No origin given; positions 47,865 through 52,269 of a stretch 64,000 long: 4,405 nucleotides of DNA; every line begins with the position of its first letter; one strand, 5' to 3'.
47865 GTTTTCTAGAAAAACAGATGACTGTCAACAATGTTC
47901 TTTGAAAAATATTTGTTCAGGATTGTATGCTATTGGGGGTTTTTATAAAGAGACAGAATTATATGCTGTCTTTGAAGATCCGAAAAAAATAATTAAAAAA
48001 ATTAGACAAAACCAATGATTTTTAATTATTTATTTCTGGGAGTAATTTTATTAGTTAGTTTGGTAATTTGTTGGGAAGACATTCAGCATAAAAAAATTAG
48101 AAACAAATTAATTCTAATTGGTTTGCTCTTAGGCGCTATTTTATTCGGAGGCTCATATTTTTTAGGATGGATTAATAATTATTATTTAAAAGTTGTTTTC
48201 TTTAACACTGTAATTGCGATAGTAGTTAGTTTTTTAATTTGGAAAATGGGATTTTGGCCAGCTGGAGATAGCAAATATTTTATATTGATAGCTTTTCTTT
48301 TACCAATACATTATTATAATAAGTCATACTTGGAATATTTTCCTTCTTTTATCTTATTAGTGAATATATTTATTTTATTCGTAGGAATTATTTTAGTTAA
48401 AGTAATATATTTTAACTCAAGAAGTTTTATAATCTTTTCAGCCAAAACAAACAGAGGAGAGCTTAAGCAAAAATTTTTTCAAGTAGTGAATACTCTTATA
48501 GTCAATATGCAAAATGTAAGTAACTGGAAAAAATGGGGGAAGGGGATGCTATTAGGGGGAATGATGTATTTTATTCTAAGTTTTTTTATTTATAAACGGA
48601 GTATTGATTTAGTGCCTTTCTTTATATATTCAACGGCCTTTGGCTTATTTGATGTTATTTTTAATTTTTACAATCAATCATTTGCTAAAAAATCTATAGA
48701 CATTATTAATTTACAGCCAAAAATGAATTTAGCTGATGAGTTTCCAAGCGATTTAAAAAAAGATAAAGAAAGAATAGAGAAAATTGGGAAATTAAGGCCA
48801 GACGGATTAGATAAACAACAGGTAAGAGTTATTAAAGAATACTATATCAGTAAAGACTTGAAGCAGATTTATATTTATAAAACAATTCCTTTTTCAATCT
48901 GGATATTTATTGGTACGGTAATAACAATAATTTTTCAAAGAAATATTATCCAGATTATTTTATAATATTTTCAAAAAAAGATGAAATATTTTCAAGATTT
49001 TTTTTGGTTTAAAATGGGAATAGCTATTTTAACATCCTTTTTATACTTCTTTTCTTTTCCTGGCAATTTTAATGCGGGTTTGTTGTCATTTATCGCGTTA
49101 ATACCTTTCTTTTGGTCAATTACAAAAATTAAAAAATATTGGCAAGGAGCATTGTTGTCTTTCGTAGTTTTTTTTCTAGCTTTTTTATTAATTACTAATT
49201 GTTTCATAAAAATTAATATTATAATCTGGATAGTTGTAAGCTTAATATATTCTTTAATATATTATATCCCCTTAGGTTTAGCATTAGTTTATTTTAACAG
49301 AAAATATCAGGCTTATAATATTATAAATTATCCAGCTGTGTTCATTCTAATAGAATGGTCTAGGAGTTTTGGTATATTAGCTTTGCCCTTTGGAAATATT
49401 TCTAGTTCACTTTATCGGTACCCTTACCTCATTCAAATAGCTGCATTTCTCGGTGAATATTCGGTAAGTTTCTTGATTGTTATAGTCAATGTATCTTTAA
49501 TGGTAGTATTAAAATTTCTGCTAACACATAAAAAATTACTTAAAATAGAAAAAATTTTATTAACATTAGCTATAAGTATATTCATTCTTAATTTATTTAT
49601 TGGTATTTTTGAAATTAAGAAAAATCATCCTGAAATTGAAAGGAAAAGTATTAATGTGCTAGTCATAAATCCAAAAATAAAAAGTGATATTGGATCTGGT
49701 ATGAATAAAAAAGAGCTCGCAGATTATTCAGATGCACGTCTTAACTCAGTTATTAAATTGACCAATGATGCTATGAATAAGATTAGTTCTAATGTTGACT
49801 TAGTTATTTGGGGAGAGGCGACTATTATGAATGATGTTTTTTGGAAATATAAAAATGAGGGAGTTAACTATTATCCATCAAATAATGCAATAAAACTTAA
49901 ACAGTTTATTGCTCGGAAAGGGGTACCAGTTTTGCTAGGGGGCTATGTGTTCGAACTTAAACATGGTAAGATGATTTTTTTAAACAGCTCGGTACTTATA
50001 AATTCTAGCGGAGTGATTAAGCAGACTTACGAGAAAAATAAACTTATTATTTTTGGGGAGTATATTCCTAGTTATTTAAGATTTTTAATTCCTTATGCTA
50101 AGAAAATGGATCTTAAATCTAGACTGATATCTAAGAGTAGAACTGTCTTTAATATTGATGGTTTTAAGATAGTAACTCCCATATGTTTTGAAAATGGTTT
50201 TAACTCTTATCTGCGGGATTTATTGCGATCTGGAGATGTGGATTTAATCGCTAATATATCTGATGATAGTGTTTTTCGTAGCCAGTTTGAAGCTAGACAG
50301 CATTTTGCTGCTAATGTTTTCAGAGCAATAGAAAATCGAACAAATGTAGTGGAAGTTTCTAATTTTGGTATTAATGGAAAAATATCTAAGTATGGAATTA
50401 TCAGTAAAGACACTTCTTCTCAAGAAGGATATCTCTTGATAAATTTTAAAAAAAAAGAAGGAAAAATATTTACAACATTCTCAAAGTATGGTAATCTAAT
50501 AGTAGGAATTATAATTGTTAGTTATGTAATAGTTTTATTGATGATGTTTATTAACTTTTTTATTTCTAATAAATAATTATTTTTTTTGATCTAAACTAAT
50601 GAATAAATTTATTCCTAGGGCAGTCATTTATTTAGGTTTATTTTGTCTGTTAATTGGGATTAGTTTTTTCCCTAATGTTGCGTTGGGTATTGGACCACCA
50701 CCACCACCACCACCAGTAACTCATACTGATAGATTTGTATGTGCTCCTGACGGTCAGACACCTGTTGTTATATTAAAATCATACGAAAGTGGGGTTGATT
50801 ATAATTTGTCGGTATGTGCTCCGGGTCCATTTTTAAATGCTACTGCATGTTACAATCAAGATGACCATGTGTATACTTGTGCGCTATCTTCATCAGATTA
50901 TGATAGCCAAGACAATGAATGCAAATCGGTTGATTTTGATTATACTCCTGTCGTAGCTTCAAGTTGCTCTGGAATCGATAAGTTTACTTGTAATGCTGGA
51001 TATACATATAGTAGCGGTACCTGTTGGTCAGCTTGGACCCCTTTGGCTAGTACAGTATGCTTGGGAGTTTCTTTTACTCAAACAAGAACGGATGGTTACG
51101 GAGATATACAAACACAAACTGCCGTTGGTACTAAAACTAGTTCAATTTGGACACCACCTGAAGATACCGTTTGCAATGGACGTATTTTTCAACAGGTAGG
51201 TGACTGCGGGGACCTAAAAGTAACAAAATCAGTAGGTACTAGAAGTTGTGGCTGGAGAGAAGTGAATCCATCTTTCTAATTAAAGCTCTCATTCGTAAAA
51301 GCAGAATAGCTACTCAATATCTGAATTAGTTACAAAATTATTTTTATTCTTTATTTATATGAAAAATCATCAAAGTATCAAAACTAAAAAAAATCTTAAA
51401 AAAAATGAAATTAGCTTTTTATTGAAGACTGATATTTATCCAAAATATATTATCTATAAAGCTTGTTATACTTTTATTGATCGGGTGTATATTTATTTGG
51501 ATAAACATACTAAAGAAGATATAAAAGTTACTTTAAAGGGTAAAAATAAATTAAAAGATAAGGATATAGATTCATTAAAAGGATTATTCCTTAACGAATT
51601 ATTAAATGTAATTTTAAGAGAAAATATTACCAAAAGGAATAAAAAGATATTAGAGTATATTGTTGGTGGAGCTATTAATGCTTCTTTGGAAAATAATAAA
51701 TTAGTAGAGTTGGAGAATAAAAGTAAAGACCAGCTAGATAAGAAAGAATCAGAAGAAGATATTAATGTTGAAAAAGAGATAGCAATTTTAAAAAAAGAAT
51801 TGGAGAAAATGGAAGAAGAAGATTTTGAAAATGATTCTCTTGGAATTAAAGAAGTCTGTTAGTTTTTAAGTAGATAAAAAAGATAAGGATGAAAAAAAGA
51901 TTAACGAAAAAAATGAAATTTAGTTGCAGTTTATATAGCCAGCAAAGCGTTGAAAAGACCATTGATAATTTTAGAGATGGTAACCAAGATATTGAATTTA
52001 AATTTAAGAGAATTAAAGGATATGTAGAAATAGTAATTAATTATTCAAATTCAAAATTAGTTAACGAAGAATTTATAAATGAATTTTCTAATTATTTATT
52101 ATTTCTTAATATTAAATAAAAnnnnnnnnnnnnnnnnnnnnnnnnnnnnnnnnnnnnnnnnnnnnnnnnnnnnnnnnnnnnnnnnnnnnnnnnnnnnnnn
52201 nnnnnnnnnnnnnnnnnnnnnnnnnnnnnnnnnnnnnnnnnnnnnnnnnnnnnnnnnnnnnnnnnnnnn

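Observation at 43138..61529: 18-kb co-directional block with eight radical-SAM enzymes, a YcaO, a PP-loop ATPase and Cys/His-repeat peptides: a candidate novel RiPP-like maturation system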

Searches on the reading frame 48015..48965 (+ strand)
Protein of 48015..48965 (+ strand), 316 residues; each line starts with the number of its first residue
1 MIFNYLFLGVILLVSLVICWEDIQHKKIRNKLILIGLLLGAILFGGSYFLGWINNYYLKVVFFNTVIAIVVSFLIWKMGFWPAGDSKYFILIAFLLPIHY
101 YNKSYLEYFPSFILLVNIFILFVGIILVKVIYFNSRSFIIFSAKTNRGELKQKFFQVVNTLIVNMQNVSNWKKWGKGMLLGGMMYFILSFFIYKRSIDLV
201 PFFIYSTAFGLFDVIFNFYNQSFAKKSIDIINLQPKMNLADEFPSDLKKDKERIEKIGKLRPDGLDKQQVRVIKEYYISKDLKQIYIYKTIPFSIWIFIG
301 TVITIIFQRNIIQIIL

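Call 5: search_protein_families(library=pfam, proteins=[window:48015-48965:+], max_evalue=0.01)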
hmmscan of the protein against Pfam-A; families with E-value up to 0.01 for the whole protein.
window:48015-48965:+ (316 aa): 1 family
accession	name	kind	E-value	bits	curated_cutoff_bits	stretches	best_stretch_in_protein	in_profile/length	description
PF01478.23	Peptidase_A24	-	6.5e-08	33.4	26.5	1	10-124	2-103/104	Type IV leader peptidase family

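Call 7: search_protein_families(library=ncbifam, proteins=[window:48015-48965:+], max_evalue=0.01)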
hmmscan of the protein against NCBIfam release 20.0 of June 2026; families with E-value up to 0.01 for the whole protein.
window:48015-48965:+ (316 aa): 0 families

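Call 41: search_solved_structures(query=A2, max_evalue=1, show_alignments=1)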
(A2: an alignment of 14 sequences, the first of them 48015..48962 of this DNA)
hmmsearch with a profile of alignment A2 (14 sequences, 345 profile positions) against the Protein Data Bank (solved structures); distinct sequences matched with E-value up to 1: 1.
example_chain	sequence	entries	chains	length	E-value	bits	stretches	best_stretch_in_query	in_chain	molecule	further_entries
3s0x_A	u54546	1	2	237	2.5e-05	27.2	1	12-152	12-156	Peptidase A24B, FlaK domain protein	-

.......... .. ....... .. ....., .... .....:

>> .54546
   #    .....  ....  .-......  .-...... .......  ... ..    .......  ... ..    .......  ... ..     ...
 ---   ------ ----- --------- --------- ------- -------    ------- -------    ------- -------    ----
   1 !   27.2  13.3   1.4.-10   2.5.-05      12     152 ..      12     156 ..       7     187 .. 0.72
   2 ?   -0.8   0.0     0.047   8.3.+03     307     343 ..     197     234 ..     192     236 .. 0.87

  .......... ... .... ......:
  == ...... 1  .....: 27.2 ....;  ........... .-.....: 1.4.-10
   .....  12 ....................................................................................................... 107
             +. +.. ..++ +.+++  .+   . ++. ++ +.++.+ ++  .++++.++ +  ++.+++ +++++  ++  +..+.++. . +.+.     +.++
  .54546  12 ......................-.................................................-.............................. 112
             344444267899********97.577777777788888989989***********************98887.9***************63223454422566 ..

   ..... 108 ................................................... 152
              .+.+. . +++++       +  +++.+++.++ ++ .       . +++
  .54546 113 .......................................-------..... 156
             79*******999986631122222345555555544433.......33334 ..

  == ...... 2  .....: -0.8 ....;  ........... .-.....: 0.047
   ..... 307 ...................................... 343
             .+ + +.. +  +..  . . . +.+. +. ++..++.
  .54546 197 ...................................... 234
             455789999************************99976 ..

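Call 42: search_protein_families(library=pfam, alignment_id=A2, max_evalue=0.01)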
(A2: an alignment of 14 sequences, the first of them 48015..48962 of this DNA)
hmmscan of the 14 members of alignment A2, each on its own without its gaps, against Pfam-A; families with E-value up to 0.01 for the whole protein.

A. member 1, window:48015-48962:+ (316 aa): 1 family
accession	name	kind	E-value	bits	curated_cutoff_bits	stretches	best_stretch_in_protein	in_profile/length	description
PF01478.23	Peptidase_A24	-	6.5e-08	33.4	26.5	1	10-124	2-103/104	Type IV leader peptidase family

B. families by the number of members that match (of 14 scanned): 2 families
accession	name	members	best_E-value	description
PF01478.23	Peptidase_A24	12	1.1e-11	Type IV leader peptidase family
PF06819.16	Arc_PepC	4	7.3e-11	Archaeal Peptidase A24 C-terminal Domain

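Call 43: search_protein_families(library=padloc, proteins=[window:48015-48965:+], max_evalue=0.001)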
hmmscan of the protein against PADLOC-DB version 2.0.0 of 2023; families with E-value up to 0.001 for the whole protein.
window:48015-48965:+ (316 aa): 0 families

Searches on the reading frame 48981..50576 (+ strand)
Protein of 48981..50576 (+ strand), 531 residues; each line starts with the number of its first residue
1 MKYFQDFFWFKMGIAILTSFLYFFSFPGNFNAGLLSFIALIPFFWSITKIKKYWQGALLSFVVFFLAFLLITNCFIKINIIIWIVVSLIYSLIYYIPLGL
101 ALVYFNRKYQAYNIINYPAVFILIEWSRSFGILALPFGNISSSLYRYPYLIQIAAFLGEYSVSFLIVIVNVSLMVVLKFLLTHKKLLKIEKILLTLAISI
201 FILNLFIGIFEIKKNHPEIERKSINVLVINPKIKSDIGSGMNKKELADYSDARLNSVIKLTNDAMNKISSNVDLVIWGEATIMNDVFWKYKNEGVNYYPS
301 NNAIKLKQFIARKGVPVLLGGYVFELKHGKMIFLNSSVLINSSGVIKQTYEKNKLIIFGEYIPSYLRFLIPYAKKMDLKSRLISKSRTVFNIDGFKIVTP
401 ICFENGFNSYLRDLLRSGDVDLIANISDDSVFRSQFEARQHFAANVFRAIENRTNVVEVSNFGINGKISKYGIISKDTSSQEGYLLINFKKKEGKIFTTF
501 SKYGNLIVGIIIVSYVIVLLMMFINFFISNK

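Call 5: search_protein_families(library=pfam, proteins=[window:48981-50576:+], max_evalue=0.01)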
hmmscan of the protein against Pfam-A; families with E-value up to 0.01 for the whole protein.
window:48981-50576:+ (531 aa): 2 families
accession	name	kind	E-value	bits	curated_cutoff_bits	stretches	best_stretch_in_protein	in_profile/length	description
PF20154.4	LNT_N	-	3.4e-20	73.3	27.1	1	20-171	3-158/159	Apolipoprotein N-acyltransferase N-terminal domain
PF00795.27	CN_hydrolase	-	2.4e-15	57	23.2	1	254-472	18-219/256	Carbon-nitrogen hydrolase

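Call 7: search_protein_families(library=ncbifam, proteins=[window:48981-50576:+], max_evalue=0.01)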
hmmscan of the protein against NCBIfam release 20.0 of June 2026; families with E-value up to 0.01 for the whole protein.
window:48981-50576:+ (531 aa): 1 family
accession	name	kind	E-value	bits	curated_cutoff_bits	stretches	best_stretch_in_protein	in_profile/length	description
TIGR00546.1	lnt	equivalog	6.5e-64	216.5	132.9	1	61-472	3-393/395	apolipoprotein N-acyltransferase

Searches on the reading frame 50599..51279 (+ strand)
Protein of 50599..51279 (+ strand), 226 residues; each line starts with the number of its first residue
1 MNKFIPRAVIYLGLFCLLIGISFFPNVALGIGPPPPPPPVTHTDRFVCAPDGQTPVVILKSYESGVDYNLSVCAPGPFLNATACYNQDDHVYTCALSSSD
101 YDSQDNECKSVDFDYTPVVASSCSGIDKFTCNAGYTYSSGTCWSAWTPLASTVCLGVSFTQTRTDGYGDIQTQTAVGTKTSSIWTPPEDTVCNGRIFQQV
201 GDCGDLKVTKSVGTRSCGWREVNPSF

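Call 5: search_protein_families(library=pfam, proteins=[window:50599-51279:+], max_evalue=0.01)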
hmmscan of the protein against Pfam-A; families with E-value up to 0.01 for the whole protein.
window:50599-51279:+ (226 aa): 0 families

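Call 7: search_protein_families(library=ncbifam, proteins=[window:50599-51279:+], max_evalue=0.01)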
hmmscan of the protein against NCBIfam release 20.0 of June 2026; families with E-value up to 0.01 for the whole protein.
window:50599-51279:+ (226 aa): 0 families

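Call 59: search_protein_families(library=pfam, proteins=[window:50599-51279:+], max_evalue=10)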
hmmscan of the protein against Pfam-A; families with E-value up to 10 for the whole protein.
window:50599-51279:+ (226 aa): 0 families

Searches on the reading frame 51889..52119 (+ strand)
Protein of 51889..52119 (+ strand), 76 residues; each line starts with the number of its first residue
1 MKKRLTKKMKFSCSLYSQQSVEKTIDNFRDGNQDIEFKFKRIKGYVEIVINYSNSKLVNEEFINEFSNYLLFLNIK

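Call 5: search_protein_families(library=pfam, proteins=[window:51889-52119:+], max_evalue=0.01)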
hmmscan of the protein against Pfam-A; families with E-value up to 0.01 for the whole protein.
window:51889-52119:+ (76 aa): 0 families

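Call 7: search_protein_families(library=ncbifam, proteins=[window:51889-52119:+], max_evalue=0.01)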
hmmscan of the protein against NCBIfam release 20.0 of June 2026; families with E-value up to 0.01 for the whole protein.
window:51889-52119:+ (76 aa): 1 family
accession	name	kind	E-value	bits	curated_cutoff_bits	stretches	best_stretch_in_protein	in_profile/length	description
NF038315.1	HxsD_rel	equivalog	1.9e-08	34.4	41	1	10-74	2-61/62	HxsD-like protein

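Call 59: search_protein_families(library=pfam, proteins=[window:51889-52119:+], max_evalue=10)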
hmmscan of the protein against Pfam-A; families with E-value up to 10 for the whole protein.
window:51889-52119:+ (76 aa): 0 families
